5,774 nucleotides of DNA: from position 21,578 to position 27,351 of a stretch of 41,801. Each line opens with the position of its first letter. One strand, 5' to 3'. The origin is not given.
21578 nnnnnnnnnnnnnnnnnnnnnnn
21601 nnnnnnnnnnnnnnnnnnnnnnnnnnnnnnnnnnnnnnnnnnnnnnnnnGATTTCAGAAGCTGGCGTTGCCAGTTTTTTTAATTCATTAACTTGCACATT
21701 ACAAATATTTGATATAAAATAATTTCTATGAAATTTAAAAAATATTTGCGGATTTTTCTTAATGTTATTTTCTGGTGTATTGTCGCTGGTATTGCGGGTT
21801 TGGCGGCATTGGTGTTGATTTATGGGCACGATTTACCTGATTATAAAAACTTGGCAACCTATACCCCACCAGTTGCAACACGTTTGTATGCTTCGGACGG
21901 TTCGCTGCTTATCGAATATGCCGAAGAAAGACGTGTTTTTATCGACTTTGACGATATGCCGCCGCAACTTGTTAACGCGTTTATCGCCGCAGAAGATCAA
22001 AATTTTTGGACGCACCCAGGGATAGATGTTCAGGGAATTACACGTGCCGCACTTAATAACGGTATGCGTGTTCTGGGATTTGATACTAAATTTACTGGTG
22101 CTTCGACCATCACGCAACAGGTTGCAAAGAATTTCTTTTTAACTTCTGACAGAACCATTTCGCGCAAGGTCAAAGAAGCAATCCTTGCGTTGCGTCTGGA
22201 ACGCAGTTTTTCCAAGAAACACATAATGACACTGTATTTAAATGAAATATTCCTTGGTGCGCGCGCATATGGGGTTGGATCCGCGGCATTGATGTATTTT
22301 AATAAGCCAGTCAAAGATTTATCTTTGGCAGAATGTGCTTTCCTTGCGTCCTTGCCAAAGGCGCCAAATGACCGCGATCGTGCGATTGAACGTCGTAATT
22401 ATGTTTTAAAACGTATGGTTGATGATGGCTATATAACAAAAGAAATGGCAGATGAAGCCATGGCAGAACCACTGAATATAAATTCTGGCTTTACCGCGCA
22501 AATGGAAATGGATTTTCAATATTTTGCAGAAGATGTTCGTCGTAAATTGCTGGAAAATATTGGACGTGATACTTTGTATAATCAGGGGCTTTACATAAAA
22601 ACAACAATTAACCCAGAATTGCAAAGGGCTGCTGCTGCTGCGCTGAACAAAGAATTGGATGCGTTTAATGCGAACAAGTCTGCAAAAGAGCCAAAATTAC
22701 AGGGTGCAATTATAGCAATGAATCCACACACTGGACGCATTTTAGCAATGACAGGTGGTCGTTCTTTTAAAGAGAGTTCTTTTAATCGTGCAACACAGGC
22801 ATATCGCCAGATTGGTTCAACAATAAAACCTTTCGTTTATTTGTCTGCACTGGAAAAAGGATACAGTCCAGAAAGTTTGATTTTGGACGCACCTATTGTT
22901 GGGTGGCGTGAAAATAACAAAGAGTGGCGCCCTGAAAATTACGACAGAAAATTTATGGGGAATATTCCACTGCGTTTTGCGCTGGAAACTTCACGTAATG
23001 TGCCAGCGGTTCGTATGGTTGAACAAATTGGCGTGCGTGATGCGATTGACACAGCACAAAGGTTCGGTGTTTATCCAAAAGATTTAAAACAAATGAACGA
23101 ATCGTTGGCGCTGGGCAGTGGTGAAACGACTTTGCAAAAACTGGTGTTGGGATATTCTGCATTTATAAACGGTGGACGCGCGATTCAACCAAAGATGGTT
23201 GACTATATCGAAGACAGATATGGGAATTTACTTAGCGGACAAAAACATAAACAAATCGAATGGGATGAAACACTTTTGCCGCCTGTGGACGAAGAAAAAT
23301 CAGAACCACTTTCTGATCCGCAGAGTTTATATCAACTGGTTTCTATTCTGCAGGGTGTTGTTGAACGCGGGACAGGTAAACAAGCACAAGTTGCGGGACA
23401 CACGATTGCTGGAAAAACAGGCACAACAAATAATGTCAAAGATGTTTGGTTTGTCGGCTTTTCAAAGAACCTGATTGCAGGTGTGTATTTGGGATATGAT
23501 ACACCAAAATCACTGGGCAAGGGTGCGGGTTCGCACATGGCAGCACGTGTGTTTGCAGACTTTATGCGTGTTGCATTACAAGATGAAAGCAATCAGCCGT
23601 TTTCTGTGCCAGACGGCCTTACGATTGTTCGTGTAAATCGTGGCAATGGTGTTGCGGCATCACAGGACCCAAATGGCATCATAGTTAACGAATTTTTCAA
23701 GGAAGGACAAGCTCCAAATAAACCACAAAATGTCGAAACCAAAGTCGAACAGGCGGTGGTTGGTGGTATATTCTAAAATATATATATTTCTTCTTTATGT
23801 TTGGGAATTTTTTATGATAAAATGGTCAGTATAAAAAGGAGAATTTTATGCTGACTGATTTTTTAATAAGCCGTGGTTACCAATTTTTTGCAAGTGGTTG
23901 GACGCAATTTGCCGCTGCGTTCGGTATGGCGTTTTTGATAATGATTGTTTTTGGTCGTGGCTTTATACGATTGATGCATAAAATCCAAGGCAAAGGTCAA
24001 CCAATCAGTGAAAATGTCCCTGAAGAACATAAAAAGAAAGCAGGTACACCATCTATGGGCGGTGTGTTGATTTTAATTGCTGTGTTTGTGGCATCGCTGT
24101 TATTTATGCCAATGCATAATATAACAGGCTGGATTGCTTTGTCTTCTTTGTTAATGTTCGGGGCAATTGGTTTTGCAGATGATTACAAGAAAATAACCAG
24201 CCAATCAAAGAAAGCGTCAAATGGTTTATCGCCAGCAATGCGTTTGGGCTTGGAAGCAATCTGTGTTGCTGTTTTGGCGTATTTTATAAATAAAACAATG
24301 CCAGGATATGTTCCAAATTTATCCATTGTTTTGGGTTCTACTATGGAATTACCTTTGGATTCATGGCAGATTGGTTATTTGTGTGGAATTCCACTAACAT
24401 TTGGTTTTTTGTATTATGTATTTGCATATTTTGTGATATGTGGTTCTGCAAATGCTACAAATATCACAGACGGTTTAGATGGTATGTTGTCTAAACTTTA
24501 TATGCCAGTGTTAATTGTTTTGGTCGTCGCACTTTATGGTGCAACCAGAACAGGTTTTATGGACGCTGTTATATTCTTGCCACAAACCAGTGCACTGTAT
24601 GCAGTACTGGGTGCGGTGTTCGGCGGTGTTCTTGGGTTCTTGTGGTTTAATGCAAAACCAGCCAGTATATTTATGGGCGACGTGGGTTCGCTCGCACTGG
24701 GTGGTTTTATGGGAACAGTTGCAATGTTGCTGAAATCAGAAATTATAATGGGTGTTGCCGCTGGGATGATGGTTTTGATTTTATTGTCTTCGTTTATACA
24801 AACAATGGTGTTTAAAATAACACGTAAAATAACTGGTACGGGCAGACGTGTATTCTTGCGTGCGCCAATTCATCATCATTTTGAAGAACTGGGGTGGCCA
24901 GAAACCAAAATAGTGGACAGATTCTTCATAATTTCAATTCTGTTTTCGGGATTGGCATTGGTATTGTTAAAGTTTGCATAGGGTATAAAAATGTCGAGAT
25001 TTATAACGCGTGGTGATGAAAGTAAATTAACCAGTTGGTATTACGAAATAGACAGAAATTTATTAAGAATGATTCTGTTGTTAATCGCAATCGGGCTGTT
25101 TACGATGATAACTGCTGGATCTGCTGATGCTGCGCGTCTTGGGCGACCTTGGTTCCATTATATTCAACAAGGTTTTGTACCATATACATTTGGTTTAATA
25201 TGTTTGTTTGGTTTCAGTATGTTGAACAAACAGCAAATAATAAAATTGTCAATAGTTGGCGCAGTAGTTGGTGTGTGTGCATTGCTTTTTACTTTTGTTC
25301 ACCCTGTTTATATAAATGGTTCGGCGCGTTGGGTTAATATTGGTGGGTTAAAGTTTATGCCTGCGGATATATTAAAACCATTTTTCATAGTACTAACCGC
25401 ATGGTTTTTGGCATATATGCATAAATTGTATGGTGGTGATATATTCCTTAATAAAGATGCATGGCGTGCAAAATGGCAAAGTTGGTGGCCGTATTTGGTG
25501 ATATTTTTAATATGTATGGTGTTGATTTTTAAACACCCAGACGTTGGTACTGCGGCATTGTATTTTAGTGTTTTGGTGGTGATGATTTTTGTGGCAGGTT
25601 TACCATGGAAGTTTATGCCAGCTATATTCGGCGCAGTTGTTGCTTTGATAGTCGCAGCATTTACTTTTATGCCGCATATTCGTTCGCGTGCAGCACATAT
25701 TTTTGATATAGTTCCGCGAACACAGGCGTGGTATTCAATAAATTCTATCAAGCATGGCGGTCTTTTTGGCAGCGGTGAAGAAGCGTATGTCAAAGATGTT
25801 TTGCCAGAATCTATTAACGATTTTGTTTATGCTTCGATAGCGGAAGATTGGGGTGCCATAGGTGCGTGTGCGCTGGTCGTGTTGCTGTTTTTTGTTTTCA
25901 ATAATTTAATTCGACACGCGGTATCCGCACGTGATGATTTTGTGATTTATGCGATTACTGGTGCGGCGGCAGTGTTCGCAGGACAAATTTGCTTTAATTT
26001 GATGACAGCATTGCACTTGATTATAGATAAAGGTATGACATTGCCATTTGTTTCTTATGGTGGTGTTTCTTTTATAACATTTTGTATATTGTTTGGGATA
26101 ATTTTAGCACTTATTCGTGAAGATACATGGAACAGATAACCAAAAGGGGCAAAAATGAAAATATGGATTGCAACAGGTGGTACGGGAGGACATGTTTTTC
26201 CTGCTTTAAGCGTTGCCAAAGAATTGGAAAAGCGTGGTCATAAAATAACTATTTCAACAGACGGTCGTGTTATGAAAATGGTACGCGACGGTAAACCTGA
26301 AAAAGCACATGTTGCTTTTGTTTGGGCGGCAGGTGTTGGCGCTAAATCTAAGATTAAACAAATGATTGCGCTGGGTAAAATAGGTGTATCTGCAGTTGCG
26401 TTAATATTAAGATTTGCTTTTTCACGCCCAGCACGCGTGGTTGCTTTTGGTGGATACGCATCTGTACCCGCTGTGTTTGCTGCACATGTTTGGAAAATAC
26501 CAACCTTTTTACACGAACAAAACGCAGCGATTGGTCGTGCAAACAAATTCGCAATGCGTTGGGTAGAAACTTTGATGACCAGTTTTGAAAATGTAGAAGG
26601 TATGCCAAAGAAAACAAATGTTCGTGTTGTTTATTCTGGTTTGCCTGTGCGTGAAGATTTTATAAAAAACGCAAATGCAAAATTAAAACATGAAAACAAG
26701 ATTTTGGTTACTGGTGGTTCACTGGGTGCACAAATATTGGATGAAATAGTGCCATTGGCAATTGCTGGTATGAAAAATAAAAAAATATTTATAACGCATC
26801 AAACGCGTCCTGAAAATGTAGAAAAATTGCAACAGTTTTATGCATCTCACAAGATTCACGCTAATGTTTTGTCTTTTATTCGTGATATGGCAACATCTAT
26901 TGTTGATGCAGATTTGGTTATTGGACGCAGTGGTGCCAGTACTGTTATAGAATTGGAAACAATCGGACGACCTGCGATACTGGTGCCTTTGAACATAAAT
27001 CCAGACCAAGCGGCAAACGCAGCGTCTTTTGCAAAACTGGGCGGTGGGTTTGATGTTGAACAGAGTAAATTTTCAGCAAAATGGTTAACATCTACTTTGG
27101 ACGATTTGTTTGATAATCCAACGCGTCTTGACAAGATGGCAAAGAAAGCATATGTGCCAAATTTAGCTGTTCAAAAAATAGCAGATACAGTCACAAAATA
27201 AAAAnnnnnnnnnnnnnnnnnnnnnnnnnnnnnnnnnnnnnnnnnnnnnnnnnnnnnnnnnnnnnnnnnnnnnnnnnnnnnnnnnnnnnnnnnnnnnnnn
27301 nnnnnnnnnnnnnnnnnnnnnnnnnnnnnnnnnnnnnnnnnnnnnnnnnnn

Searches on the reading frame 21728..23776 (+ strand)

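Call 10: search_protein_families(library=pfam, proteins=[window:21728-23776:+], max_evalue=0.001)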
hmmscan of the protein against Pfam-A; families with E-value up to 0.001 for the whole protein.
window:21728-23776:+ (682 aa): 2 families
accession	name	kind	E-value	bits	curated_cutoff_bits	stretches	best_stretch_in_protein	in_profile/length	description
PF00912.28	Transgly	-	3.4e-58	196.4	27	1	61-230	5-177/178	Transglycosylase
PF00905.27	Transpeptidase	-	1.2e-31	110.5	22.1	1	326-613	1-298/299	Penicillin binding protein transpeptidase domain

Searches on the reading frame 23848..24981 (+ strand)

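Call 10: search_protein_families(library=pfam, proteins=[window:23848-24981:+], max_evalue=0.001)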
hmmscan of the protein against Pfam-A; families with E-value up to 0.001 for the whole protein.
window:23848-24981:+ (377 aa): 2 families
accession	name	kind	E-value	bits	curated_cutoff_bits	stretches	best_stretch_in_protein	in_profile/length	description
PF00953.26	Glycos_transf_4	-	1.3e-27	97.2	27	1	96-295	3-159/160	Glycosyl transferase family 4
PF10555.14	MraY_sig1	-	3.4e-06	26.7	20.1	1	64-76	1-13/13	Phospho-N-acetylmuramoyl-pentapeptide-transferase signature 1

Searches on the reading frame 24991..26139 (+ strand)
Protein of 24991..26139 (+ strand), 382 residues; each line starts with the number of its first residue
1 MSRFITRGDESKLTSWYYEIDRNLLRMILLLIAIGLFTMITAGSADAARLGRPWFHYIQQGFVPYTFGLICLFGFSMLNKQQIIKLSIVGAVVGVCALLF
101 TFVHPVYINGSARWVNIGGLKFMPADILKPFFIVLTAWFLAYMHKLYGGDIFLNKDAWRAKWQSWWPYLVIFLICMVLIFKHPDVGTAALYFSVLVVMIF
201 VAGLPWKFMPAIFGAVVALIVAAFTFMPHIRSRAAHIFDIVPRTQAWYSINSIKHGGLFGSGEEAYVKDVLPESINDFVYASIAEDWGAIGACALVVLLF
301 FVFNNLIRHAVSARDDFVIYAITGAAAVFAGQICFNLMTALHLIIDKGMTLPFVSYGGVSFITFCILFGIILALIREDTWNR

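Call 10: search_protein_families(library=pfam, proteins=[window:24991-26139:+], max_evalue=0.001)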
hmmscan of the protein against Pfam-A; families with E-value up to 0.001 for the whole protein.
window:24991-26139:+ (382 aa): 1 family
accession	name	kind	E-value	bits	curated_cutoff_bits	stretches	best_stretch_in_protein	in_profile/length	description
PF01098.24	FTSW_RODA_SPOVE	-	5.7e-57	193.7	26.4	1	24-377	4-353/356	Cell cycle protein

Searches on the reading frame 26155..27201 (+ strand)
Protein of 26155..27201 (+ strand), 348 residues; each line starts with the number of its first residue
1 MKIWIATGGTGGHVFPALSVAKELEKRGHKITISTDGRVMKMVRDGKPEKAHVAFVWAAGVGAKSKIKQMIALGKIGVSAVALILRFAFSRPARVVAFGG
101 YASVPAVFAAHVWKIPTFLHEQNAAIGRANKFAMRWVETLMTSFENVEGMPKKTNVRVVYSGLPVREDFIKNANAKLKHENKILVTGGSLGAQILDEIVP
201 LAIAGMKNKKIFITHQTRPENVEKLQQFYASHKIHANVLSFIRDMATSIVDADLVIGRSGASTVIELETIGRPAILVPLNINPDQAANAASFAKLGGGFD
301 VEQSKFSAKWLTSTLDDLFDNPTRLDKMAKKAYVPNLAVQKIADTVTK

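Call 11: search_protein_families(library=pfam, proteins=[window:26155-27201:+], max_evalue=0.001)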
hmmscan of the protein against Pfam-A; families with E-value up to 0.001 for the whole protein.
window:26155-27201:+ (348 aa): 2 families
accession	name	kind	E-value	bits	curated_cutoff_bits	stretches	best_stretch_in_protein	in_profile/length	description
PF04101.22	Glyco_tran_28_C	-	8.5e-35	120.7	22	1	183-335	2-155/166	Glycosyltransferase family 28 C-terminal domain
PF03033.26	Glyco_transf_28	-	1.9e-26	93.3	26.2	1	3-140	1-137/139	Glycosyltransferase family 28 N-terminal domain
